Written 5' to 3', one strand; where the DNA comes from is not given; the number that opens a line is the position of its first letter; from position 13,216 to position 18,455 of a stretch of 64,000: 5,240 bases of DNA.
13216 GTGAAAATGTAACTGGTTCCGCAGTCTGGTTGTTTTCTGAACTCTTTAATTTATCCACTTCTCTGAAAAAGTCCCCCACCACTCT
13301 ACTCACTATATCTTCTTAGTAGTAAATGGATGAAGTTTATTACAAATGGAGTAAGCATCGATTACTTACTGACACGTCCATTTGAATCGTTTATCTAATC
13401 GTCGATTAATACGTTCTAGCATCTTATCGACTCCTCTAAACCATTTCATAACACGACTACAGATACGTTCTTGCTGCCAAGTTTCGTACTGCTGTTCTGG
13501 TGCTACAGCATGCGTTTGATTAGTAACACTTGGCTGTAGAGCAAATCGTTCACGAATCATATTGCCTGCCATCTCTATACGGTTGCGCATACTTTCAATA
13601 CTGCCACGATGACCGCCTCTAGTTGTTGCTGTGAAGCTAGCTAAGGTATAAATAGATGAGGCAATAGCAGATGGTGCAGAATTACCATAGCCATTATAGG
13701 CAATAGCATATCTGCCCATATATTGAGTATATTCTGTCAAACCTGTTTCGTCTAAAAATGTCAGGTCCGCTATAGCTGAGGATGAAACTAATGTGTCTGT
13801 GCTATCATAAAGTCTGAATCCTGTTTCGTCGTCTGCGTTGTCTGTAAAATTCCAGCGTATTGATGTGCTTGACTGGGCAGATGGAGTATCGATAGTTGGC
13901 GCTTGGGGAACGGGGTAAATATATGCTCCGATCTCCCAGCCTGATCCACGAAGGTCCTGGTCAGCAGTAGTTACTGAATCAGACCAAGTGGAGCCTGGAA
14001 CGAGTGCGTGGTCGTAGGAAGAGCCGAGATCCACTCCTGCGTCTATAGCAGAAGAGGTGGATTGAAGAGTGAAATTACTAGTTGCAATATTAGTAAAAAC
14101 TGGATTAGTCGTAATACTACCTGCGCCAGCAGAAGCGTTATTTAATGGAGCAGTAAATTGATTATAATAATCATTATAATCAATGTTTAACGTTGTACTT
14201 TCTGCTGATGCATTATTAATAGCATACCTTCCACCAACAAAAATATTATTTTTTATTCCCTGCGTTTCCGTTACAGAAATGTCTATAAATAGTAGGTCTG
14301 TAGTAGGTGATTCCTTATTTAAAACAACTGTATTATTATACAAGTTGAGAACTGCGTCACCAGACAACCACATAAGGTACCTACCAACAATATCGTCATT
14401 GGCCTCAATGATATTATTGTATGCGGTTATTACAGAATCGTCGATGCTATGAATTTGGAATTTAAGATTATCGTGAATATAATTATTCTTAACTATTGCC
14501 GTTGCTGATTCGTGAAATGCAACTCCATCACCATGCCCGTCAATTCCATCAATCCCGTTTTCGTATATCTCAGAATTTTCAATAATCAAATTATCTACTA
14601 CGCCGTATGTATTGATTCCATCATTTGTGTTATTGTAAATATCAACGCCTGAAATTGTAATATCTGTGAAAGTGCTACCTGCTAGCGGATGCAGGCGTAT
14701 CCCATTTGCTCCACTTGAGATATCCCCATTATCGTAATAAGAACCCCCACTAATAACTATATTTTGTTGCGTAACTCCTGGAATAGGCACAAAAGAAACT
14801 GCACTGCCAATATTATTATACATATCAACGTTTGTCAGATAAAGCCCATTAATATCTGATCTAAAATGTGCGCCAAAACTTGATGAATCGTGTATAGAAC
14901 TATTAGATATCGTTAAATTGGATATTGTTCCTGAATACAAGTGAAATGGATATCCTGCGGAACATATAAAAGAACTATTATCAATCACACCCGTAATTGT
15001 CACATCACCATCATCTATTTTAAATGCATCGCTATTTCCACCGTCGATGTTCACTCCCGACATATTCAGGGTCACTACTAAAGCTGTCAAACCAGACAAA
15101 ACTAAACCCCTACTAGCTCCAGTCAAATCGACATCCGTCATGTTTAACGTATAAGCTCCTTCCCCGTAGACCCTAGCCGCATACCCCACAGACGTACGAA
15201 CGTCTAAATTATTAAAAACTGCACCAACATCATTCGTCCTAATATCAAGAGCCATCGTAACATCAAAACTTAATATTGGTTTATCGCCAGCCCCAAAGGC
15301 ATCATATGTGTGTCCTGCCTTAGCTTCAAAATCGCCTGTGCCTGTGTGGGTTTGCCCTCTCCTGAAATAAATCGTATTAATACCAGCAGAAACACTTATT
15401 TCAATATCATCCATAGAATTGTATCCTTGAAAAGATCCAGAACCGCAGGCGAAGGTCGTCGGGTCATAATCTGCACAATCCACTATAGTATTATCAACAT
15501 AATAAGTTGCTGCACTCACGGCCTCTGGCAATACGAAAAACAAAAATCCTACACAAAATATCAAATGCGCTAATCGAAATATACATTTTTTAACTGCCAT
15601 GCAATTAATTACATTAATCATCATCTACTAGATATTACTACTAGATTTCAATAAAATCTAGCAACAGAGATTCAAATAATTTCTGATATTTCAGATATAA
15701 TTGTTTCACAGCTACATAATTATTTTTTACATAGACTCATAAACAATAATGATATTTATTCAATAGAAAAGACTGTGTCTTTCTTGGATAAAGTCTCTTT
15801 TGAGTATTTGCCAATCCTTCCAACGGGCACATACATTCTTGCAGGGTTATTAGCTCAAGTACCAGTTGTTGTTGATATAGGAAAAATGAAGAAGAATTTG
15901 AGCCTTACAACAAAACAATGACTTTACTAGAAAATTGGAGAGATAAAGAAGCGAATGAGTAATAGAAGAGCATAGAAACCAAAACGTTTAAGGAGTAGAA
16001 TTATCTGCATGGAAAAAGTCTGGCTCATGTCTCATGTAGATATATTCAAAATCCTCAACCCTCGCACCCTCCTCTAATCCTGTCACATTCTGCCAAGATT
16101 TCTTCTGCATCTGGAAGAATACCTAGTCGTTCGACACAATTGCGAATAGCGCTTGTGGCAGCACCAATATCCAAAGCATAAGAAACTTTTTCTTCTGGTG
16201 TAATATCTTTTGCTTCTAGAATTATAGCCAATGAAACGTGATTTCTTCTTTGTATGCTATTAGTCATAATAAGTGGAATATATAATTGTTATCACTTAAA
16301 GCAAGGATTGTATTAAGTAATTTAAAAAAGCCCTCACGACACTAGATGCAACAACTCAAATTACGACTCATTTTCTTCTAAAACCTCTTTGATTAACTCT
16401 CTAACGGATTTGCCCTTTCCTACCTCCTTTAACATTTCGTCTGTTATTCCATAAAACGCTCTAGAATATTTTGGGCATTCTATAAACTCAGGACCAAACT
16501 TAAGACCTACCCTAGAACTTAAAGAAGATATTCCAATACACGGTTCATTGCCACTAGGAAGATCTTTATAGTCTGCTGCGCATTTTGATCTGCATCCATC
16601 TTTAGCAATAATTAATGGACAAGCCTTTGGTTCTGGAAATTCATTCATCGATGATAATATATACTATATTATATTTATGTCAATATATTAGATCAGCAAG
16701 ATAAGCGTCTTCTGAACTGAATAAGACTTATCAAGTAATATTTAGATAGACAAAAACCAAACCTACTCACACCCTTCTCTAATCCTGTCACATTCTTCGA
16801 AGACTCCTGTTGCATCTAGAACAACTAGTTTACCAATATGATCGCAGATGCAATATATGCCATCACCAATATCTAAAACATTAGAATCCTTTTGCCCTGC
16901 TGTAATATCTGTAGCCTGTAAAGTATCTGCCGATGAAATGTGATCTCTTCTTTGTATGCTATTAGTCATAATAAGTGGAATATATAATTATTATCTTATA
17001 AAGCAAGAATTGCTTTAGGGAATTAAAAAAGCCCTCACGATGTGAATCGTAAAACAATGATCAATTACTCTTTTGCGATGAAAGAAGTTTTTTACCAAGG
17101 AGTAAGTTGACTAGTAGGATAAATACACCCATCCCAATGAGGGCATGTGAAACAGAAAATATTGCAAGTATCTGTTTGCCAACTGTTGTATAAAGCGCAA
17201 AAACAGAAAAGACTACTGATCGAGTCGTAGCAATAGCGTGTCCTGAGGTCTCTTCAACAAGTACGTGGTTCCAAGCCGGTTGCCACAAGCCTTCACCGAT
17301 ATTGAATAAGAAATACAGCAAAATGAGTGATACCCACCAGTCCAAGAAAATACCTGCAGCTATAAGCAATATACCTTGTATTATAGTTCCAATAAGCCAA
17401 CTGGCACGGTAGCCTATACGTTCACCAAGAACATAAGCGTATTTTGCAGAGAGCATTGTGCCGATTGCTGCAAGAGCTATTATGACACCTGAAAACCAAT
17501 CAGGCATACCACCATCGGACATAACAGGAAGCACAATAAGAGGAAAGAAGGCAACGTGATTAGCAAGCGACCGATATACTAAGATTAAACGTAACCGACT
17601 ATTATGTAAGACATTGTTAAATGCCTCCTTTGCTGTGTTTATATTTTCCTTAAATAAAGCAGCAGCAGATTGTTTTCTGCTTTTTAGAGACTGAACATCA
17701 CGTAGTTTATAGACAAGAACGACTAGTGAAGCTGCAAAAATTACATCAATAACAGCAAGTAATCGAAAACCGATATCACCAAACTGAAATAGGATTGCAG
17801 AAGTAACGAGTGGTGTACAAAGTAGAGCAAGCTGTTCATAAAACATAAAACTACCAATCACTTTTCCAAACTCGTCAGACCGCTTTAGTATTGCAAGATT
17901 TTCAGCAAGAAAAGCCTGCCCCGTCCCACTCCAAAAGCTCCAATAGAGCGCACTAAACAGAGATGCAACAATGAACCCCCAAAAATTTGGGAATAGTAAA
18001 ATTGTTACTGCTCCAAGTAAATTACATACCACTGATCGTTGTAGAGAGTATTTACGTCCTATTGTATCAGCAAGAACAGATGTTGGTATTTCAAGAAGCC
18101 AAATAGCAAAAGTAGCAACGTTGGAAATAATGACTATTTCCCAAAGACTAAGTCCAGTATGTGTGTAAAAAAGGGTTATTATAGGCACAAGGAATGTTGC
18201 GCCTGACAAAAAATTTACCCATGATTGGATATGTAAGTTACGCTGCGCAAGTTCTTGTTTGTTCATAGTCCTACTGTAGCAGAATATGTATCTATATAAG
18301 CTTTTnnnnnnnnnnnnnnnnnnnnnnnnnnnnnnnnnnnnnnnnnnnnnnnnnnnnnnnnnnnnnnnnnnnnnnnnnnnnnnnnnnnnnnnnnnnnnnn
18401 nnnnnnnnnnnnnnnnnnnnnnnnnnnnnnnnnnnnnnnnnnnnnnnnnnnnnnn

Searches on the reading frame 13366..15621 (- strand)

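Call 46: search_protein_families(library=pfam, proteins=[window:13366-15621:-], max_evalue=0.00001)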
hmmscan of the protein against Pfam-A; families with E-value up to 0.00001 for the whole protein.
window:13366-15621:- (751 aa): 1 family
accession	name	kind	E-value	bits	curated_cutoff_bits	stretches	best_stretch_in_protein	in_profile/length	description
PF13229.12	Beta_helix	-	1.4e-12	48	25.9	2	298-436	15-138/158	Right handed beta helix region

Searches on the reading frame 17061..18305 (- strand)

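Call 46: search_protein_families(library=pfam, proteins=[window:17061-18305:-], max_evalue=0.00001)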
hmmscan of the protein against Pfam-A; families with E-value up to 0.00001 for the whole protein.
window:17061-18305:- (414 aa): 1 family
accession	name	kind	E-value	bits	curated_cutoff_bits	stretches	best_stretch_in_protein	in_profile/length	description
PF07690.21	MFS_1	-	1.6e-16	60.6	33.4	1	30-371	7-341/347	Major Facilitator Superfamily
